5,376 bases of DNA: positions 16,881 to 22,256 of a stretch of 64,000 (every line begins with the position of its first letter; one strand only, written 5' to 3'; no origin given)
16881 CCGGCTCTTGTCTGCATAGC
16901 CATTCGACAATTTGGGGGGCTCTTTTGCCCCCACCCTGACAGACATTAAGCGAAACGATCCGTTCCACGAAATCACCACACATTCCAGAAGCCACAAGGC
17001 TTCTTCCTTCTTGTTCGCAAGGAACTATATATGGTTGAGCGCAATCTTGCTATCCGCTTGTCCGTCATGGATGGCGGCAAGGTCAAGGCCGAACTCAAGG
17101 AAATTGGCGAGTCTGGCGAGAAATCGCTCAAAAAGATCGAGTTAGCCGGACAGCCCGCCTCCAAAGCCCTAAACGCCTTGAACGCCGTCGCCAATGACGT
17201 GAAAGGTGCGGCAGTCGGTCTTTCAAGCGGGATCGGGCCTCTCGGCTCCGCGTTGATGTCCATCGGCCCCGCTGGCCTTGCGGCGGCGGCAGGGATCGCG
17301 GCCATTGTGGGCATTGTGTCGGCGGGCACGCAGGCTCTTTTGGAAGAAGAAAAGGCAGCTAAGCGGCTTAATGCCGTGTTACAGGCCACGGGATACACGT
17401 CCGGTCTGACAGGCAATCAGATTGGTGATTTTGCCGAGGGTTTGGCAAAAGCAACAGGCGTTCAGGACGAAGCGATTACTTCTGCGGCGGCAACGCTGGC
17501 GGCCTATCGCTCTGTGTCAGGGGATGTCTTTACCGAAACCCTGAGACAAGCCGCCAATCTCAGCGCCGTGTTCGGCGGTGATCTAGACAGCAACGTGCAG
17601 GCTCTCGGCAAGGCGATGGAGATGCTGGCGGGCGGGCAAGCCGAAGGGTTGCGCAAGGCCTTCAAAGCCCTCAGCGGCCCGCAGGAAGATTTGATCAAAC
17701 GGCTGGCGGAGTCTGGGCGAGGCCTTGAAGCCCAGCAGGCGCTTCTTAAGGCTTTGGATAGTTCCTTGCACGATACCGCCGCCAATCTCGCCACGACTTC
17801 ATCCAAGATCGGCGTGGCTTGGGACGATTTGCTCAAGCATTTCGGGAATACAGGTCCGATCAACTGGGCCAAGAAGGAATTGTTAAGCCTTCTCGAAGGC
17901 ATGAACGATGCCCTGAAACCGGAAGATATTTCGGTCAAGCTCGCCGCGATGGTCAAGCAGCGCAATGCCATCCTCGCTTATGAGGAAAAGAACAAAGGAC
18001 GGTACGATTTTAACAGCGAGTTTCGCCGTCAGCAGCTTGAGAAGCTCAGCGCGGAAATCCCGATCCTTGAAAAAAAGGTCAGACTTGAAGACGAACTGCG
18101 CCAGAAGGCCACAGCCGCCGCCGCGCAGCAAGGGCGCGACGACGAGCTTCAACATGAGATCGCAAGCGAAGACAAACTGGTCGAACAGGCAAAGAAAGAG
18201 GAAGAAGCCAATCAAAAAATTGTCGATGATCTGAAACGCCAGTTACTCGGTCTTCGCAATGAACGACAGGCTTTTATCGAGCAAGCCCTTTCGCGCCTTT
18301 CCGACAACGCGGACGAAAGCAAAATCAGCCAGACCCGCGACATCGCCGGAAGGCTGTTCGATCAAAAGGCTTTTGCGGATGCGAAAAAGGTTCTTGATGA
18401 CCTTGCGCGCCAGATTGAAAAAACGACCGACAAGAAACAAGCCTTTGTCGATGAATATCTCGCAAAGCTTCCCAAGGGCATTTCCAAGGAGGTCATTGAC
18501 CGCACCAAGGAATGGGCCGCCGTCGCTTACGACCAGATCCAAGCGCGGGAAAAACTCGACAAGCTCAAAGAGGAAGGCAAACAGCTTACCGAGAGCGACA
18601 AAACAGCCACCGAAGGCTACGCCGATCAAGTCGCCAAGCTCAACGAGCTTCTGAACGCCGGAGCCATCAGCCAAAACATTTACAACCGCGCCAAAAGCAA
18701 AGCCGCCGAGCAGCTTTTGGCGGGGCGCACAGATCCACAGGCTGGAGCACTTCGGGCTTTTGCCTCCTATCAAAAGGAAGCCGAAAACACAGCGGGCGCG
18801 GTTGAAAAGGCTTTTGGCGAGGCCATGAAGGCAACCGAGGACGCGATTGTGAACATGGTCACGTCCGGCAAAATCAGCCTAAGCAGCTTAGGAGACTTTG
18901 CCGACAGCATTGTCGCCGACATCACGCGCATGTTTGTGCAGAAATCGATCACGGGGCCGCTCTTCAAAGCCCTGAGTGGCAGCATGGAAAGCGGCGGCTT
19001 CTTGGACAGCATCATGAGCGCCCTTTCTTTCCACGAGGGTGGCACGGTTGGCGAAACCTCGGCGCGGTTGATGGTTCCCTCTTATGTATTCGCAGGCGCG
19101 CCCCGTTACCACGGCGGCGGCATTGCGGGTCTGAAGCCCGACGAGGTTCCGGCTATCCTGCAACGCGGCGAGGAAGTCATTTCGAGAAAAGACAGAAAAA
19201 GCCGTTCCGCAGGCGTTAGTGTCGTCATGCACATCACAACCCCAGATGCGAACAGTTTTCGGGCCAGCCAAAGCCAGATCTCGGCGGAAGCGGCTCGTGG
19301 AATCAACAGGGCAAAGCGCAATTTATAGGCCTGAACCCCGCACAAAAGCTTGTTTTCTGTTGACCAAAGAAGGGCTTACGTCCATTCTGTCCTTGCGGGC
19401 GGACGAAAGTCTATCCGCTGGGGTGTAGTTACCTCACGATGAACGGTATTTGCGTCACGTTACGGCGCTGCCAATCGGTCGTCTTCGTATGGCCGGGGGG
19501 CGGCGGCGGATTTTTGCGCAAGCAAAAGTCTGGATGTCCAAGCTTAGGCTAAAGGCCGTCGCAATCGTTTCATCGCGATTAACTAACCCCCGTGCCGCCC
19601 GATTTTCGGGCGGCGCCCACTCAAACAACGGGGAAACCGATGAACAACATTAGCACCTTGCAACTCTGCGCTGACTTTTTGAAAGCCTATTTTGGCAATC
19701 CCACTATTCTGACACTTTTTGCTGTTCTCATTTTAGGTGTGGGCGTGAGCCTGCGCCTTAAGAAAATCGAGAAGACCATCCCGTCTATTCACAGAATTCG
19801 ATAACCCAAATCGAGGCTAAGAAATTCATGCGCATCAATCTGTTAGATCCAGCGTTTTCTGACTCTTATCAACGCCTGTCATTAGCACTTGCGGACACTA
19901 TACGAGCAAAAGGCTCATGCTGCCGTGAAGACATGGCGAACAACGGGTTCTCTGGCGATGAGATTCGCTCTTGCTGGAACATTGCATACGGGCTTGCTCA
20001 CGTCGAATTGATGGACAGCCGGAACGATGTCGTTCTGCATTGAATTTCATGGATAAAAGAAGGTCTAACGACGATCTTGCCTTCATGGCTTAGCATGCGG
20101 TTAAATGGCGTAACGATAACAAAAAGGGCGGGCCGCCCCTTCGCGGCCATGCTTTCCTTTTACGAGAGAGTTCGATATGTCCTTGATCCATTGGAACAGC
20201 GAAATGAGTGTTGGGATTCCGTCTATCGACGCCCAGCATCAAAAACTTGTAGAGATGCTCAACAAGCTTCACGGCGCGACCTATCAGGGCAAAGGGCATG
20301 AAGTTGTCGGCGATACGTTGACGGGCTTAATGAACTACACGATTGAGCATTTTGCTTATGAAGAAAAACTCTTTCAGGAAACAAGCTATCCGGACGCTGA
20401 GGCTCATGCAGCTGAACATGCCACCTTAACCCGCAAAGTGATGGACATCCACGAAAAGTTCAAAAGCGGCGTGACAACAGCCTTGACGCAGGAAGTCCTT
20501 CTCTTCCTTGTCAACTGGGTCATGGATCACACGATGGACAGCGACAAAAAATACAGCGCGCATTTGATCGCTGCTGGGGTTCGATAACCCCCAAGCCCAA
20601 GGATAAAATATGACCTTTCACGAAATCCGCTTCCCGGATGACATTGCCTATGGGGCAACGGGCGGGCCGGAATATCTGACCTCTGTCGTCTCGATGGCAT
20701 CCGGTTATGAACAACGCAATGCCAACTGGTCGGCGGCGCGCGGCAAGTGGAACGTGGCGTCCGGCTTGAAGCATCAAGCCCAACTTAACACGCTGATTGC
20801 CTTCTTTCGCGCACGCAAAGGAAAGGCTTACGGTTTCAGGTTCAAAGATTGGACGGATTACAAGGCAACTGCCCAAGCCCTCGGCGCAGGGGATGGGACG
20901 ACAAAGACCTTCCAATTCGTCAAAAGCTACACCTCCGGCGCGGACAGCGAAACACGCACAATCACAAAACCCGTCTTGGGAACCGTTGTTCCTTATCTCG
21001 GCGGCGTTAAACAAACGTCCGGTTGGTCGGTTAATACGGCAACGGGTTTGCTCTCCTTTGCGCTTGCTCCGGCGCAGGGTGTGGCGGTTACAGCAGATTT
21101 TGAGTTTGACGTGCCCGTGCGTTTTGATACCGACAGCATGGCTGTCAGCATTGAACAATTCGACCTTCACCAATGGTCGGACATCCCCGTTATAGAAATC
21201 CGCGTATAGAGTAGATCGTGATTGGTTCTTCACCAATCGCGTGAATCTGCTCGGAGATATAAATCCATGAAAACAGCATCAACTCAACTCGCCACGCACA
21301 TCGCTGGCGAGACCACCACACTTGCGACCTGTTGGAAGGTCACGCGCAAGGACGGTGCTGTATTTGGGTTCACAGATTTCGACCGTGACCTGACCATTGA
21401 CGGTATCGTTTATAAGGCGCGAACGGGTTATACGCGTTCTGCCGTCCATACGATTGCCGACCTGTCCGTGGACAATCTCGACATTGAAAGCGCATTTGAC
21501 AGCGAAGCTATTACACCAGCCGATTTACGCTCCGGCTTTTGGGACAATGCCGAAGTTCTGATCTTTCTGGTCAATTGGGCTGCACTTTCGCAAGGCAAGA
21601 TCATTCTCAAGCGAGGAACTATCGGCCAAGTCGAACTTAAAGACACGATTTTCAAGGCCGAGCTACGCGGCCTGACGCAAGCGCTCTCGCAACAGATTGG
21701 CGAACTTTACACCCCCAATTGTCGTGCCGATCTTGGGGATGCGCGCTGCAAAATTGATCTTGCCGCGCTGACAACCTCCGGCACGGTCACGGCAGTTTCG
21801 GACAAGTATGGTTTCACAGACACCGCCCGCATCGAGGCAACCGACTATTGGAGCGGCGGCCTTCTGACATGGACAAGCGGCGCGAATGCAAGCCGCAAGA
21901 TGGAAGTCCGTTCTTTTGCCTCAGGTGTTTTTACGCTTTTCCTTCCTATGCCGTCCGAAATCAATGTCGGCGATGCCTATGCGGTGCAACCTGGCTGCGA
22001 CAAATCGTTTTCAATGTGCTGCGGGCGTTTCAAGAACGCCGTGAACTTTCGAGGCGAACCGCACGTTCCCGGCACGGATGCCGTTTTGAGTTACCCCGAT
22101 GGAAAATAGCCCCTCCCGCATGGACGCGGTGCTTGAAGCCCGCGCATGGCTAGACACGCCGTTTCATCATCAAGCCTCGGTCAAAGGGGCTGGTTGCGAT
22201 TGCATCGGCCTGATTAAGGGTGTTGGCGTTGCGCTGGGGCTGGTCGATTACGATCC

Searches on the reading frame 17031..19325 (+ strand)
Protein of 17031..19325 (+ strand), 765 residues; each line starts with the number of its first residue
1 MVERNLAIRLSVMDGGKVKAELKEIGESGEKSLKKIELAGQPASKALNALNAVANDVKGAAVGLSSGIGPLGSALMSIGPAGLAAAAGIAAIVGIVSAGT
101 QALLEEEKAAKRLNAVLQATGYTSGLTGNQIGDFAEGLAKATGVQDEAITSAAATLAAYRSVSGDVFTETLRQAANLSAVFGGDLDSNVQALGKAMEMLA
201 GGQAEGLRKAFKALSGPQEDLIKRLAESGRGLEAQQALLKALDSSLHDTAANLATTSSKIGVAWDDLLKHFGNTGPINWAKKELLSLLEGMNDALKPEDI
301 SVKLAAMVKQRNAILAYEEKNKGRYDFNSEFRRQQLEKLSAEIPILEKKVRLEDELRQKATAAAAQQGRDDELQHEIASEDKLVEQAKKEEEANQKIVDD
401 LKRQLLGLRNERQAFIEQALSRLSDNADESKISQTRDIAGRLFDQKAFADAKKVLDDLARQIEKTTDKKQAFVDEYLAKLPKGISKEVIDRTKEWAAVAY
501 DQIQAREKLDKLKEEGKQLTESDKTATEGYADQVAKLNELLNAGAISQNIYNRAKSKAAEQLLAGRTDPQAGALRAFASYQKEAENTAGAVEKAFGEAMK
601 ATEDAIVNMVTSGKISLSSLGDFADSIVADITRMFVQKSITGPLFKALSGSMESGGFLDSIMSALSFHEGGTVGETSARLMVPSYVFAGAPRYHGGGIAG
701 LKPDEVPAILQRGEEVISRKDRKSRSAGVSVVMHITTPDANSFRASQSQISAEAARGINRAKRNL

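Call 6: search_protein_families(library=pfam, max_evalue=0.1, proteins=[window:17031-19325:+])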
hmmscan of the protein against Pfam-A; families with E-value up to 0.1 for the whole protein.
window:17031-19325:+ (765 aa): 2 families
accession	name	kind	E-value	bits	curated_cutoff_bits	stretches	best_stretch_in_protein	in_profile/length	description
PF09718.15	Tape_meas_lam_C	-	9.1e-21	74.2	23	1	570-644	4-75/76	Lambda phage tail tape-measure protein (Tape_meas_lam_C)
PF06791.18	TMP_2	-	1.2e-06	28.8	30.2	1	65-197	56-183/208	Prophage tail length tape measure protein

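Call 7: search_protein_families(library=phrogs, max_evalue=0.01, proteins=[window:17031-19325:+])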
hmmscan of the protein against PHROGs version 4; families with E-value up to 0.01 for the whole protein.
window:17031-19325:+ (765 aa): 12 families
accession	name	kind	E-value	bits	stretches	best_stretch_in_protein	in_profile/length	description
phrog_20862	-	unknown function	6.4e-34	118.2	2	573-763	508-696/698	-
phrog_24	-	tail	2.1e-30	106.7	1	67-721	295-961/1151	tail length tape measure protein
phrog_2335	-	tail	1.4e-20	73.9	1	43-728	783-1479/1536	tail length tape measure protein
phrog_339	-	tail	5.4e-20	72.3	1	45-719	406-1017/1123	tail length tape measure protein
phrog_1716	-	tail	1.8e-19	70.7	1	352-671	533-807/943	tail length tape measure protein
phrog_27166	-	tail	1.9e-14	53.9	2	54-244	27-214/751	tail length tape measure protein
phrog_23940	-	tail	1.2e-11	45.5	1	604-723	192-320/353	tail length tape measure protein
phrog_16384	-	unknown function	7.9e-10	39.6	1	362-661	2-308/463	-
phrog_9807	-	tail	1.2e-09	37.2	1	654-763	1846-1966/1972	tail length tape measure protein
phrog_6747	-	tail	5e-09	36.8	1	510-643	123-254/390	tail length tape measure protein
phrog_20313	-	unknown function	2.4e-07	30.7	1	581-665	112-199/478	-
phrog_22984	-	unknown function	0.0042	18.5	0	535-559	35-59/74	-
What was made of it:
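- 17031..19328 (+): Tape measure protein gene, the presumed client of G/GT. Pfam Tape_meas_lam_C, E 9e-21. phrog_24, E 2e-30 (calls 6, 7).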

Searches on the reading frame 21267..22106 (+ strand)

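Call 56: search_protein_families(library=pfam, max_evalue=0.01, proteins=[window:21267-22106:+])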
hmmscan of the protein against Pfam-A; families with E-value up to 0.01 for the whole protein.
window:21267-22106:+ (280 aa): 2 families
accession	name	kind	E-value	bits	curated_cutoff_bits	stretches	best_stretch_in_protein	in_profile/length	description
PF09931.15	Phage_phiJL001_Gp84_N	-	2.8e-63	213.3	26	1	5-164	1-160/160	Baseplate hub protein, N-terminal attachment domain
PF09356.15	Phage_BR0599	-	1.6e-26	92.9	22.9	1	194-271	2-80/80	Phage conserved hypothetical protein BR0599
